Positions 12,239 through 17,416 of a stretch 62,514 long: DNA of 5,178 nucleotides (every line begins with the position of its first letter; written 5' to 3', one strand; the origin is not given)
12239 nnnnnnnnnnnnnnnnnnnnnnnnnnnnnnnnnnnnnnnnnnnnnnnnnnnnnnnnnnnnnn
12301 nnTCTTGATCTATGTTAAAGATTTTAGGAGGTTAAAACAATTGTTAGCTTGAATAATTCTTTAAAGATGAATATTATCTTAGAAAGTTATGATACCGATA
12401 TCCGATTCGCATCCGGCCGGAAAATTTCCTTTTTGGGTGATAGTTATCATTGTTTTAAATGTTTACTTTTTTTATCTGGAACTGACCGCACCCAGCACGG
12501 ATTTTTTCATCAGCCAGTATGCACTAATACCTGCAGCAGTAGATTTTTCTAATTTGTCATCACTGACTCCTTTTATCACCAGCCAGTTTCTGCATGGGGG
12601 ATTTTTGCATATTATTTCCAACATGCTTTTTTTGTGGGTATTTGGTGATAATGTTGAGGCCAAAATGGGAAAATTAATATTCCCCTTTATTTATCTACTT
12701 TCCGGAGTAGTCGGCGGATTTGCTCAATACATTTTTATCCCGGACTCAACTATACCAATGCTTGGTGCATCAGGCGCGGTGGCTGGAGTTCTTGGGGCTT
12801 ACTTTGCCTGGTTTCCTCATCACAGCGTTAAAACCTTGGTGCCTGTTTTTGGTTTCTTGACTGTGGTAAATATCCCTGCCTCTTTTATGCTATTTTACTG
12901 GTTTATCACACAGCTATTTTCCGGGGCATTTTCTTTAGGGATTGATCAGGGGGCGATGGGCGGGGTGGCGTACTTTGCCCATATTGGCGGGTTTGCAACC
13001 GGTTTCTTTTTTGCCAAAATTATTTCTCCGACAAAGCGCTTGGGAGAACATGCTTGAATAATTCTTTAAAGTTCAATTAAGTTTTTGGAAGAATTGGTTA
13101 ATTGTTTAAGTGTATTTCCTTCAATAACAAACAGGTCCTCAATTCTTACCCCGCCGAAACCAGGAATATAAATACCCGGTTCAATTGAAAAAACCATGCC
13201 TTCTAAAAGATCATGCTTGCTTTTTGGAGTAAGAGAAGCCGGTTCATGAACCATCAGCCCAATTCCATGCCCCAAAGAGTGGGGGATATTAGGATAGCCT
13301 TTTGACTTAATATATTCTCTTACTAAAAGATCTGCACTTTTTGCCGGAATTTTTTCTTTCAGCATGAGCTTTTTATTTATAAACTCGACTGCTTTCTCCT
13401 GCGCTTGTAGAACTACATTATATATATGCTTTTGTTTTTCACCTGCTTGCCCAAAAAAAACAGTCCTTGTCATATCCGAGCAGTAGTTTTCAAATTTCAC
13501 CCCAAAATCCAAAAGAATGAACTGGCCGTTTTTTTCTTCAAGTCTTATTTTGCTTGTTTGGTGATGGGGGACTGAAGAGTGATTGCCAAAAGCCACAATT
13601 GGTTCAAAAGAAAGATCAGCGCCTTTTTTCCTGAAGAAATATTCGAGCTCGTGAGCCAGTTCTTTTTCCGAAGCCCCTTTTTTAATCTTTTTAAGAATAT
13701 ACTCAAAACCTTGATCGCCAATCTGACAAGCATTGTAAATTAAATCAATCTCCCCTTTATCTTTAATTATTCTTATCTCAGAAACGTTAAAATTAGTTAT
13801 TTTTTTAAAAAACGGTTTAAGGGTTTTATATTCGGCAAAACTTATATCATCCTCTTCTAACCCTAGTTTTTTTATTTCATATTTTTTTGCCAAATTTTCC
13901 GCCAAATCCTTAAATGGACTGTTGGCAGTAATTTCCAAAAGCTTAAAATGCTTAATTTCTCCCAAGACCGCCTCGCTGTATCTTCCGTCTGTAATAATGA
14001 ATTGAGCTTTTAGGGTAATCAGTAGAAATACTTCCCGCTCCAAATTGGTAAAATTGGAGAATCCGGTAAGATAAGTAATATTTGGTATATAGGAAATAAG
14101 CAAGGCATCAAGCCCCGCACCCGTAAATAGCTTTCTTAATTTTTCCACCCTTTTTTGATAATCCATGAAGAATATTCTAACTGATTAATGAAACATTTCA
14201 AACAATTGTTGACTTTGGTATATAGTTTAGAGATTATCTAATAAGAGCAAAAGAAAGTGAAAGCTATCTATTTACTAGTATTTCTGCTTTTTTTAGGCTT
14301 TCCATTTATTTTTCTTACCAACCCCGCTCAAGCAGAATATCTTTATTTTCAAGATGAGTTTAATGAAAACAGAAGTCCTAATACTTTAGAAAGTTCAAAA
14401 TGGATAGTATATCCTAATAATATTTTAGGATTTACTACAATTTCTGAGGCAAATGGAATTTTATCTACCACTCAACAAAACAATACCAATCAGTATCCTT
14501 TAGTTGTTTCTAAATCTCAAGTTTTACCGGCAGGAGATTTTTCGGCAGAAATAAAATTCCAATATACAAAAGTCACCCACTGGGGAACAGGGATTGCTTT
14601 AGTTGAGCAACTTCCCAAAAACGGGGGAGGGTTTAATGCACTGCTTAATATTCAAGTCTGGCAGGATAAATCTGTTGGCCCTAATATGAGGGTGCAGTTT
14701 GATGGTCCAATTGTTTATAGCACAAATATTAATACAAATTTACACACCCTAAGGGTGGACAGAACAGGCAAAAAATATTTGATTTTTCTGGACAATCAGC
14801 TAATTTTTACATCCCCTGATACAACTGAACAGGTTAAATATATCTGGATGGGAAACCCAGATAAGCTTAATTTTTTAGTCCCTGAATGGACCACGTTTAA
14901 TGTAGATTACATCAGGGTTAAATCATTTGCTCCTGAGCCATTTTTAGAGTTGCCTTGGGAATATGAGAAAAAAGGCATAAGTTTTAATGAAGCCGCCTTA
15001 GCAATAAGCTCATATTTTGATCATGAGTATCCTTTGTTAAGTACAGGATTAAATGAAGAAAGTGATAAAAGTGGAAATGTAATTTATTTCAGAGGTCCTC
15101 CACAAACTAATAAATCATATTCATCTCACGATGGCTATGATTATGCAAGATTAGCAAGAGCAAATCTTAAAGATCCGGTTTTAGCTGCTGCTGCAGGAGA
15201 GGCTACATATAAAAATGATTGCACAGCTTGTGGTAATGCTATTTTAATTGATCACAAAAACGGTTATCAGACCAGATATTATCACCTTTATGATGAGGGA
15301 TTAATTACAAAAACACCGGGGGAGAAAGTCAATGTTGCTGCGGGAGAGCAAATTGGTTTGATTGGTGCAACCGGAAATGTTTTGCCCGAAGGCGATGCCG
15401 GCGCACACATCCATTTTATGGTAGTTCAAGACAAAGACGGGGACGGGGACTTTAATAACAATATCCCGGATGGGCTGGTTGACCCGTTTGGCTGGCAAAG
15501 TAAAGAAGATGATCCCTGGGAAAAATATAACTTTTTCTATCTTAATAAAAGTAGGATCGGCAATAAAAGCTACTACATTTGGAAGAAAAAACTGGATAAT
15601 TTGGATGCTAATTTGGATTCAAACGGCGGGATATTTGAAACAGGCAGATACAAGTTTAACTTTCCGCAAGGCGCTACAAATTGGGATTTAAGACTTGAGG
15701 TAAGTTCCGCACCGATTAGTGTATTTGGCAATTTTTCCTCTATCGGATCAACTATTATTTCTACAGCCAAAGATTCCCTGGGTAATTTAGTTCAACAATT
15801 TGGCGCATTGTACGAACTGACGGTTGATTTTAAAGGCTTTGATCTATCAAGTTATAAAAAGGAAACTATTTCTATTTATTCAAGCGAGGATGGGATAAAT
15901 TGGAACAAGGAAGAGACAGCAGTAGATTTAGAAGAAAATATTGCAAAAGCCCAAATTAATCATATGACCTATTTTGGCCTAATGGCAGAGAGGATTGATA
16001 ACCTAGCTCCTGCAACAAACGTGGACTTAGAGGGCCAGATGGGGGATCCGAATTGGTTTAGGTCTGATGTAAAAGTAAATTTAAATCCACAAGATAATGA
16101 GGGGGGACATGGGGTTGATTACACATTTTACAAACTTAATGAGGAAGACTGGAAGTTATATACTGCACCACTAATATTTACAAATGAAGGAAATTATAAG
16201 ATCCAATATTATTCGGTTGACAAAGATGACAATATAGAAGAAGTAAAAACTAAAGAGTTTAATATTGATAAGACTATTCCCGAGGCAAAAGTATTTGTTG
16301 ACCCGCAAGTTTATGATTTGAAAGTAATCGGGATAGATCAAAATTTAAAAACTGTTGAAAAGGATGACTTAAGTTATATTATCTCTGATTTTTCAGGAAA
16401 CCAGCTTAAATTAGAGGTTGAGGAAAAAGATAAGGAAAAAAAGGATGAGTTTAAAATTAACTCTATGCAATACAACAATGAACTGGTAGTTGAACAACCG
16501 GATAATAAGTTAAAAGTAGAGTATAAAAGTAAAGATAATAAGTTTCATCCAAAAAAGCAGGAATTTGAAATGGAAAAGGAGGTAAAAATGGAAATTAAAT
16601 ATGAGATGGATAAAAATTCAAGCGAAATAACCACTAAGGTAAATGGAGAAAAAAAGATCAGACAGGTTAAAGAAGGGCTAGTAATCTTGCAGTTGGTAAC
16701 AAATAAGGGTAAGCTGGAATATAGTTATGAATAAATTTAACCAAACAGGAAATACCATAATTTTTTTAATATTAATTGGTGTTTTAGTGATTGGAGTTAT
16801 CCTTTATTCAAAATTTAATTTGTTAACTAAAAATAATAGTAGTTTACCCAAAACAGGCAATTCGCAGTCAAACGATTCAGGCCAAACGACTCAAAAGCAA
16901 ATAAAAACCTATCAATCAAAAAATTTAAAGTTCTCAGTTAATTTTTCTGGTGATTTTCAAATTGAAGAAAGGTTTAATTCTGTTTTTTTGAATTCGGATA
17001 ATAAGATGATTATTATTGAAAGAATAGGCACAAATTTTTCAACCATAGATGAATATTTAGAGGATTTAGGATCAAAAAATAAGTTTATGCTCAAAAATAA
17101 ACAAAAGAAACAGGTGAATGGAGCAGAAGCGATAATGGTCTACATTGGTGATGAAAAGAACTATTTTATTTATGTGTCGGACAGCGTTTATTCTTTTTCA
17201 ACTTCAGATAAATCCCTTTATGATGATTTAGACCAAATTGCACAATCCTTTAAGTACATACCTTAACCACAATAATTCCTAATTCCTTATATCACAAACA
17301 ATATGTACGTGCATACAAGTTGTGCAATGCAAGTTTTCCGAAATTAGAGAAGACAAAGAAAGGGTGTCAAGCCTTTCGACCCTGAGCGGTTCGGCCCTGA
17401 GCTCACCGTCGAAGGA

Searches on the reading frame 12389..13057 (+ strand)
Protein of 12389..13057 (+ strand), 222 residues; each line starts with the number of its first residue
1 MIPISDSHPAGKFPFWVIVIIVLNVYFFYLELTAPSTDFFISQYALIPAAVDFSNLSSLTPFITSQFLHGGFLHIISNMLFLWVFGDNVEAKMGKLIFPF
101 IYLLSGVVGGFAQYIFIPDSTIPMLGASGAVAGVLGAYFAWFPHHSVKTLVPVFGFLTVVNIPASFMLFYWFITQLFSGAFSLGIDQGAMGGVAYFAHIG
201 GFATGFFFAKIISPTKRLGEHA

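Call 70: search_protein_families(library=pfam, proteins=[window:12389-13057:+], max_evalue=0.001)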
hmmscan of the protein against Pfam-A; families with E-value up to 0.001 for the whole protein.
window:12389-13057:+ (222 aa): 1 family
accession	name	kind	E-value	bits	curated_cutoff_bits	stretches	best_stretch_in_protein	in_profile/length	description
PF01694.28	Rhomboid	-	5.3e-32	111.4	22.6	1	59-213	4-141/143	Rhomboid domain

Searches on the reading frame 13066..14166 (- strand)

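Call 70: search_protein_families(library=pfam, proteins=[window:13066-14166:-], max_evalue=0.001)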
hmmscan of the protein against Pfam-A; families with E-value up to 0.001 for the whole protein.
window:13066-14166:- (366 aa): 2 families
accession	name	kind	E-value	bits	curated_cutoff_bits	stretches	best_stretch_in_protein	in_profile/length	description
PF00557.29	Peptidase_M24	-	7.1e-60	202.8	23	1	142-348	2-206/208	Metallopeptidase family M24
PF01321.24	Creatinase_N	-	4.2e-18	66.6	22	1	6-129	1-119/128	Creatinase/Prolidase N-terminal domain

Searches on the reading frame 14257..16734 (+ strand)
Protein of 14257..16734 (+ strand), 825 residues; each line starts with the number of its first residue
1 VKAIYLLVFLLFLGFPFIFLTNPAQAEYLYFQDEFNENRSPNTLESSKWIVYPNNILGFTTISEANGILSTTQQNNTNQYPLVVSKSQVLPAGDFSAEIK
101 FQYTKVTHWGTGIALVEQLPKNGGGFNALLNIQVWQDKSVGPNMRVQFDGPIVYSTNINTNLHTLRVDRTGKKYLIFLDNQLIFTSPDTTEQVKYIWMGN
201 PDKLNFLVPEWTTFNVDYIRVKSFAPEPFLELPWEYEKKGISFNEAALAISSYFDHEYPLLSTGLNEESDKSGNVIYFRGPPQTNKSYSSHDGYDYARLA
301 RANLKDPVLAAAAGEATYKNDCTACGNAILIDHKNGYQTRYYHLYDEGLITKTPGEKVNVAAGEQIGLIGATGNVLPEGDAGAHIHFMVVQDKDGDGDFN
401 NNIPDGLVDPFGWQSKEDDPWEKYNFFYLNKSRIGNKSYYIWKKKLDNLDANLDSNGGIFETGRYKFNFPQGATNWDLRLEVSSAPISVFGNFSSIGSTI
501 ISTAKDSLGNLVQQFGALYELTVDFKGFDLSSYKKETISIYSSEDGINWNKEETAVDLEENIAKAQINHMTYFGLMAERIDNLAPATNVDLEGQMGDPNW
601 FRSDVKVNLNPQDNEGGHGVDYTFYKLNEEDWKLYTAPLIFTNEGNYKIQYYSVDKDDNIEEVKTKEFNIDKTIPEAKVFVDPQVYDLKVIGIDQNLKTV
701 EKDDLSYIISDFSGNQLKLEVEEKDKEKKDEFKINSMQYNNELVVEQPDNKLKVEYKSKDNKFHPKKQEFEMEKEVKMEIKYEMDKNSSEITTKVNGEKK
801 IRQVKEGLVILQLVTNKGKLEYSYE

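Call 3: search_protein_families(library=pfam, proteins=[window:14257-16734:+], max_evalue=1)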
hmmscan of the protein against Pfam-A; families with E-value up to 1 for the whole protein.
window:14257-16734:+ (825 aa): 1 family
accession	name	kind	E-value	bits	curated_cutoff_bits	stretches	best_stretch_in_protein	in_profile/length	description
PF01551.29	Peptidase_M23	-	2.2e-14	53.9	28.7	1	291-392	3-90/96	Peptidase family M23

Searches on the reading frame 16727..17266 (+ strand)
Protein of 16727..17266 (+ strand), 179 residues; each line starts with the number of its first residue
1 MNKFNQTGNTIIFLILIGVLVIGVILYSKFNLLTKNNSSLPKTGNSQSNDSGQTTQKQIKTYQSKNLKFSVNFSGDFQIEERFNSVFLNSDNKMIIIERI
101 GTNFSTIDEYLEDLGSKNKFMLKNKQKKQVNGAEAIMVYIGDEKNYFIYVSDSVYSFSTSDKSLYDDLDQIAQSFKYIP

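Call 70: search_protein_families(library=pfam, proteins=[window:16727-17266:+], max_evalue=0.001)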
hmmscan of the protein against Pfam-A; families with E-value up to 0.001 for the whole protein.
window:16727-17266:+ (179 aa): 1 family
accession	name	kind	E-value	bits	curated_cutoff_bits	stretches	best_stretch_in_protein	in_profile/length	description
PF05961.16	Chordopox_A13L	-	0.00094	19.8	24.1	0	11-61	4-48/69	Chordopoxvirus A13L protein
